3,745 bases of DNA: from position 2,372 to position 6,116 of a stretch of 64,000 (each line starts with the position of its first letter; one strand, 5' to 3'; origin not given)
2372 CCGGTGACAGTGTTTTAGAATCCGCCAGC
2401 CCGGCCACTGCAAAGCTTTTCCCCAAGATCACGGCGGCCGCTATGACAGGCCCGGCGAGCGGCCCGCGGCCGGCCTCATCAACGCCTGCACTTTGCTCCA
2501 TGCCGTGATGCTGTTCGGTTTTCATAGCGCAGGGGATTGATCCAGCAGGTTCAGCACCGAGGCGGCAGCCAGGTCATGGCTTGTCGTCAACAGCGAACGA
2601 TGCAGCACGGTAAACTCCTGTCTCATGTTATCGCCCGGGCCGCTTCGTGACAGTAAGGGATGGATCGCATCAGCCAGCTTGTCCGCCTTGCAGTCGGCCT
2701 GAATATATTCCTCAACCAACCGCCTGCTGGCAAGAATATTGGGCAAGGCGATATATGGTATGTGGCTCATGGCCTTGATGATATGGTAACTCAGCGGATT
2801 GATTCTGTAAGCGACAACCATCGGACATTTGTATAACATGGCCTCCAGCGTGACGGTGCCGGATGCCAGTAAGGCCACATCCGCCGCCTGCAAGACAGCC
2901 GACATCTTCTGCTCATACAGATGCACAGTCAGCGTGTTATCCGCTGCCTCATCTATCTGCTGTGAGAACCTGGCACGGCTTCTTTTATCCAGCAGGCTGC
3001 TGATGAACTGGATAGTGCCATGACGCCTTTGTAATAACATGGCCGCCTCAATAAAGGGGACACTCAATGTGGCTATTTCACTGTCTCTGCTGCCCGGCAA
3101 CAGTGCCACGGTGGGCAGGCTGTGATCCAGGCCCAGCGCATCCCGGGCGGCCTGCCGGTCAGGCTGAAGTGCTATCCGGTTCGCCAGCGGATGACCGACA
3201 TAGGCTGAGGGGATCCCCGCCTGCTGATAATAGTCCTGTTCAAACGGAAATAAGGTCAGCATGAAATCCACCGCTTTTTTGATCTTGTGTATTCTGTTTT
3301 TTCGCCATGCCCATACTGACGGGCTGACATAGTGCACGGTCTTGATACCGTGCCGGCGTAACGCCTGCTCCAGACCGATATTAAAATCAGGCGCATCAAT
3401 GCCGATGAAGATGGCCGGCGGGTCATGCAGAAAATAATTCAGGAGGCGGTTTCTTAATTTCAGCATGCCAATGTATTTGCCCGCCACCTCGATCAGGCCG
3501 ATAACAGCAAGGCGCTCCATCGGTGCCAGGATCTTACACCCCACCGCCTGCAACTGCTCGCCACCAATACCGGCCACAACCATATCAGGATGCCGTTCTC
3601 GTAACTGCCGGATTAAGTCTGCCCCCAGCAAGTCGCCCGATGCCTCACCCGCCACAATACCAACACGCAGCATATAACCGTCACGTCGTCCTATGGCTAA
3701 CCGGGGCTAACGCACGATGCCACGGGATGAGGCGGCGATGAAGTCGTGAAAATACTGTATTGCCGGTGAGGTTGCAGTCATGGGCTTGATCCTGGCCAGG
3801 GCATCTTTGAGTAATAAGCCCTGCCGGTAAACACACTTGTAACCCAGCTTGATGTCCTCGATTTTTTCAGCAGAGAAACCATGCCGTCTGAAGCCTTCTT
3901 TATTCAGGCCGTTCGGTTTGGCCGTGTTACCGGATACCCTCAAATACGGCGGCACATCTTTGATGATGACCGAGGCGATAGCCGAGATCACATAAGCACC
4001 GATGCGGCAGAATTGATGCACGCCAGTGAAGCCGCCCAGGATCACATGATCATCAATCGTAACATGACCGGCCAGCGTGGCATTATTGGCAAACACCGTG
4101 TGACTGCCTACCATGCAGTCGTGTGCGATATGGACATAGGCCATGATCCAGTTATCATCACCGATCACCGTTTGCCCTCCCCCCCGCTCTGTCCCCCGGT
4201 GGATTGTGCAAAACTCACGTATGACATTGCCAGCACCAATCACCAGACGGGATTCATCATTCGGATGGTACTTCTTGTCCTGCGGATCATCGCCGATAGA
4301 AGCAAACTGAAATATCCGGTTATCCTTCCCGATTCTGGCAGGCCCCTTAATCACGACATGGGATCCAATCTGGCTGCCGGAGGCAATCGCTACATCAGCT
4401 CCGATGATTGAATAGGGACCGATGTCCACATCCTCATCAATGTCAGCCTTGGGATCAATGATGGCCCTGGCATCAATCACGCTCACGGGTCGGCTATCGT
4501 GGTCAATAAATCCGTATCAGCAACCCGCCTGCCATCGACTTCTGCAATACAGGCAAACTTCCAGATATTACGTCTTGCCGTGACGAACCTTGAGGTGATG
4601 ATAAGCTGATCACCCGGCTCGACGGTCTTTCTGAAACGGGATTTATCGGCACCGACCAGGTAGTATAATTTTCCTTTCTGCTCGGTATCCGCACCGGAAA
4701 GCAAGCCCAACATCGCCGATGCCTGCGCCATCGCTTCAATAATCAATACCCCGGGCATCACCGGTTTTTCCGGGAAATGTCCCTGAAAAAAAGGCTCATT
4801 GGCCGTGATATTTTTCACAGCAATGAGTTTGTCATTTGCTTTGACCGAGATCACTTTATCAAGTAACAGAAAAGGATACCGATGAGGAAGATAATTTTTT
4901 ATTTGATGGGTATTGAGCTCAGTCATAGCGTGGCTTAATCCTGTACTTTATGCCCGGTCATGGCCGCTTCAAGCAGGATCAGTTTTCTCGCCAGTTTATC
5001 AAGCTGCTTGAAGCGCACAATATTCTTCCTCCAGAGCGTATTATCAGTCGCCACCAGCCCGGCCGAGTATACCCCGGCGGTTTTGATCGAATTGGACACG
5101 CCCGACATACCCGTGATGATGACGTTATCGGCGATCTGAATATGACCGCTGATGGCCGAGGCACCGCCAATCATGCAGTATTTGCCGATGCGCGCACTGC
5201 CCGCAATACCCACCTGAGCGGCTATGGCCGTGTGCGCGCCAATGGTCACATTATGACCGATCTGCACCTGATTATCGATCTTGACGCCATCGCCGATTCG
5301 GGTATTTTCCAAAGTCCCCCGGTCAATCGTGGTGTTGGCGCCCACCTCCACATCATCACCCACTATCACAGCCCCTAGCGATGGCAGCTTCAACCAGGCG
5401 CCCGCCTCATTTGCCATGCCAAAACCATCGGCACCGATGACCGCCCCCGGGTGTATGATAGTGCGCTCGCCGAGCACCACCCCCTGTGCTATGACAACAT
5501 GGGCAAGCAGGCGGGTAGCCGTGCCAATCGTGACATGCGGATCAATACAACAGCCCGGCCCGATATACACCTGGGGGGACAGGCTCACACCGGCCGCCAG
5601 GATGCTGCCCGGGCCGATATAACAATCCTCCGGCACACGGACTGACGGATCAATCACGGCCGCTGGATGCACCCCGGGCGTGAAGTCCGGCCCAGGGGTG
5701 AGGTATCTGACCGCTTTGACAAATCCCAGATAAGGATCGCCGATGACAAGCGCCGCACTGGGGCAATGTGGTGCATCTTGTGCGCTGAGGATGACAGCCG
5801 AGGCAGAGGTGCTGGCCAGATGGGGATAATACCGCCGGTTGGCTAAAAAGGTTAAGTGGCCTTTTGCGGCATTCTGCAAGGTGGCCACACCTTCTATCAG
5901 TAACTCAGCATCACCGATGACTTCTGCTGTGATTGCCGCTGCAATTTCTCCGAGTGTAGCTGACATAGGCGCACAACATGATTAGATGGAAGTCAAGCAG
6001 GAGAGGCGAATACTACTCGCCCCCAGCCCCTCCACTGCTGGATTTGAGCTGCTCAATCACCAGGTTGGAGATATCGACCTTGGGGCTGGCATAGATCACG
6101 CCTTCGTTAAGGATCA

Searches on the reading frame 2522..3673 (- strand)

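Call 51: search_protein_families(library=pfam, proteins=[window:2522-3673:-], max_evalue=0.000001)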
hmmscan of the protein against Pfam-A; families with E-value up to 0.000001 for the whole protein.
window:2522-3673:- (383 aa): 1 family
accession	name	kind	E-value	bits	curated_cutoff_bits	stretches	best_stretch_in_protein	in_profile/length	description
PF02684.21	LpxB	-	2.9e-109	365.8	22.6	1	6-366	3-367/374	Lipid-A-disaccharide synthetase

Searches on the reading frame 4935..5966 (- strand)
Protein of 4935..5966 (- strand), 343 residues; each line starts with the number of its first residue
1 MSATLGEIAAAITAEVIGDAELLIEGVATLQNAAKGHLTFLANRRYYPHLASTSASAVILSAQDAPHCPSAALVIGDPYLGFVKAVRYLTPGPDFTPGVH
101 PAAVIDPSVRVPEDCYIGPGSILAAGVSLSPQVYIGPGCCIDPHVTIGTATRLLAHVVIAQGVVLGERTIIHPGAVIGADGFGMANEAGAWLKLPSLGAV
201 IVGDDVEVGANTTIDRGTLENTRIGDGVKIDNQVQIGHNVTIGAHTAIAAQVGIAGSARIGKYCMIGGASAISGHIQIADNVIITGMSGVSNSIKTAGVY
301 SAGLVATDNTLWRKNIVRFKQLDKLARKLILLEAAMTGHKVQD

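Call 51: search_protein_families(library=pfam, proteins=[window:4935-5966:-], max_evalue=0.000001)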
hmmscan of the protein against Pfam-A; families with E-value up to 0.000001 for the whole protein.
window:4935-5966:- (343 aa): 3 families
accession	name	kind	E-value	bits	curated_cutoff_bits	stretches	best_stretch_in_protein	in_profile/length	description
PF00132.30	Hexapep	-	2.2e-29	100.3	27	1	221-256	1-36/36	Bacterial transferase hexapeptide (six repeats)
PF04613.19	LpxD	-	1.5e-21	76.4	30.8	1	22-87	2-69/70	UDP-3-O-[3-hydroxymyristoyl] glucosamine N-acyltransferase, LpxD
PF25084.1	LbH_EIF2B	-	1.1e-14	54.7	54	0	226-299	8-79/105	EIF2B subunit epsilon LbH domain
